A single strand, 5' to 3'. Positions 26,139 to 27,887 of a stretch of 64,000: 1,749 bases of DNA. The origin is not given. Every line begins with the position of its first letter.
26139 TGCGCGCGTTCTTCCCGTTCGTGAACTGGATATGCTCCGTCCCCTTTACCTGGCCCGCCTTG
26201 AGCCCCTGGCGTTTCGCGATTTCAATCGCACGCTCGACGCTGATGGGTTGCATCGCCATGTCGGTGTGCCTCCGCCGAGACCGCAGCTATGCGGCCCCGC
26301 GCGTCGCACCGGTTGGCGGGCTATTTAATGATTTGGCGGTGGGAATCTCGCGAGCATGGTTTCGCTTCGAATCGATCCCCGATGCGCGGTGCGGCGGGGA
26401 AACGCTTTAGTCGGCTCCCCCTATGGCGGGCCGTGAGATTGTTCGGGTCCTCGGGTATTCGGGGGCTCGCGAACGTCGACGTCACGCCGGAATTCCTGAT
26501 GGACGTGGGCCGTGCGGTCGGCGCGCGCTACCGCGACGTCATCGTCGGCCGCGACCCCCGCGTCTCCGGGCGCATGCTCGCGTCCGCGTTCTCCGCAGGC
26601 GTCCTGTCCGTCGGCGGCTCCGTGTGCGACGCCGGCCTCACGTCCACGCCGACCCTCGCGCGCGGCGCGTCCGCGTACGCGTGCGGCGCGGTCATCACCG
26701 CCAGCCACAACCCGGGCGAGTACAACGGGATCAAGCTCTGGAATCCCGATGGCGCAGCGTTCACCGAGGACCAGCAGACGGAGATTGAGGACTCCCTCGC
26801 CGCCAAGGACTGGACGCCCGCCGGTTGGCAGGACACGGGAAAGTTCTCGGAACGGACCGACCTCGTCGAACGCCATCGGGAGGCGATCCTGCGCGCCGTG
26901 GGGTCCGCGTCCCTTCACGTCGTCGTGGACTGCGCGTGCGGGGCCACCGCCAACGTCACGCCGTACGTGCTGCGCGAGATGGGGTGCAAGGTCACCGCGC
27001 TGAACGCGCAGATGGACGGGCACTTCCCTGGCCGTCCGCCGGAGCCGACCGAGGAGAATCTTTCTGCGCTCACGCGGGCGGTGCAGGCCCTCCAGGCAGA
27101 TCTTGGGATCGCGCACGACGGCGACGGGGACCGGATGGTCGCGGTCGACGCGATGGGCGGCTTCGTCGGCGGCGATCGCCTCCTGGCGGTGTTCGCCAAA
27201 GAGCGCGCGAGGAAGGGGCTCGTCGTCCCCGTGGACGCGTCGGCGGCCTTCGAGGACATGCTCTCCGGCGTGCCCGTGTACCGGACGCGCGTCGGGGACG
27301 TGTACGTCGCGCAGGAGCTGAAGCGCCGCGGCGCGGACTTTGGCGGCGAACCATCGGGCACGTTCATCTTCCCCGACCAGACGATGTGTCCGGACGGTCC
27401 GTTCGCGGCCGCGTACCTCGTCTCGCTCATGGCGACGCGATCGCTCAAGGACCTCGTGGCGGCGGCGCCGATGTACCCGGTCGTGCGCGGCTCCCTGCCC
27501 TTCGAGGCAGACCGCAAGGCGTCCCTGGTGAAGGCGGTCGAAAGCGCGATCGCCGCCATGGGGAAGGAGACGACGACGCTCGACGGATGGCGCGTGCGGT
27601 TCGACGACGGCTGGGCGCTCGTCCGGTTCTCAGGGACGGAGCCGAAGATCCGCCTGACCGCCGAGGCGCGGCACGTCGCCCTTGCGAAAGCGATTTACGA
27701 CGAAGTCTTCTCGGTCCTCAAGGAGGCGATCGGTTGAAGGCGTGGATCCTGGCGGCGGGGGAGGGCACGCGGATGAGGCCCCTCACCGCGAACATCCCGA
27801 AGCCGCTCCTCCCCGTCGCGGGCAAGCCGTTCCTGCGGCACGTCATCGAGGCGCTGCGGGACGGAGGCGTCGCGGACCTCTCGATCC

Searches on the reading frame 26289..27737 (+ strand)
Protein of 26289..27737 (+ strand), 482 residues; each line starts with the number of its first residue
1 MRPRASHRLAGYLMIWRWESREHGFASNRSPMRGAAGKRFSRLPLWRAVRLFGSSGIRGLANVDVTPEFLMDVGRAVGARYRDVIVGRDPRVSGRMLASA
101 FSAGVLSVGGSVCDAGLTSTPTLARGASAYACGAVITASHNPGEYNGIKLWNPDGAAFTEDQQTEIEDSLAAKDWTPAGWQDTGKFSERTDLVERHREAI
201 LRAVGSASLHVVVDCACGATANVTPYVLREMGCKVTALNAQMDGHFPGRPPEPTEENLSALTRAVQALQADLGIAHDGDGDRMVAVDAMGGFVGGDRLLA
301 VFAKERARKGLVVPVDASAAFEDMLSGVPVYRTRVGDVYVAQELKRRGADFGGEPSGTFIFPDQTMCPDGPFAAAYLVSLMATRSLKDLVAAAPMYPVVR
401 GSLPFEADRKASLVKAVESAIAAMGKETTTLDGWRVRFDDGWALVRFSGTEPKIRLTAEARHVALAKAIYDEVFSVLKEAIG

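Call 11: search_protein_families(library=pfam, proteins=[window:26289-27737:+], max_evalue=0.001)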
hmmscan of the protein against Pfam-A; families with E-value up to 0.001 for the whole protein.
window:26289-27737:+ (482 aa): 4 families
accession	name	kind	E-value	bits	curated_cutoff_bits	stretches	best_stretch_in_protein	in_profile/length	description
PF02878.22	PGM_PMM_I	-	7.2e-33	113.6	22.5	1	50-174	2-135/138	Phosphoglucomutase/phosphomannomutase, alpha/beta/alpha domain I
PF02879.22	PGM_PMM_II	-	3.7e-25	88.9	29.3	1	202-290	14-103/103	Phosphoglucomutase/phosphomannomutase, alpha/beta/alpha domain II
PF02880.22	PGM_PMM_III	-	1.9e-19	70.3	20.7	1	295-392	2-110/115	Phosphoglucomutase/phosphomannomutase, alpha/beta/alpha domain III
PF00408.26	PGM_PMM_IV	-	1.4e-10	41.5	23.1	1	411-474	11-66/68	Phosphoglucomutase/phosphomannomutase, C-terminal domain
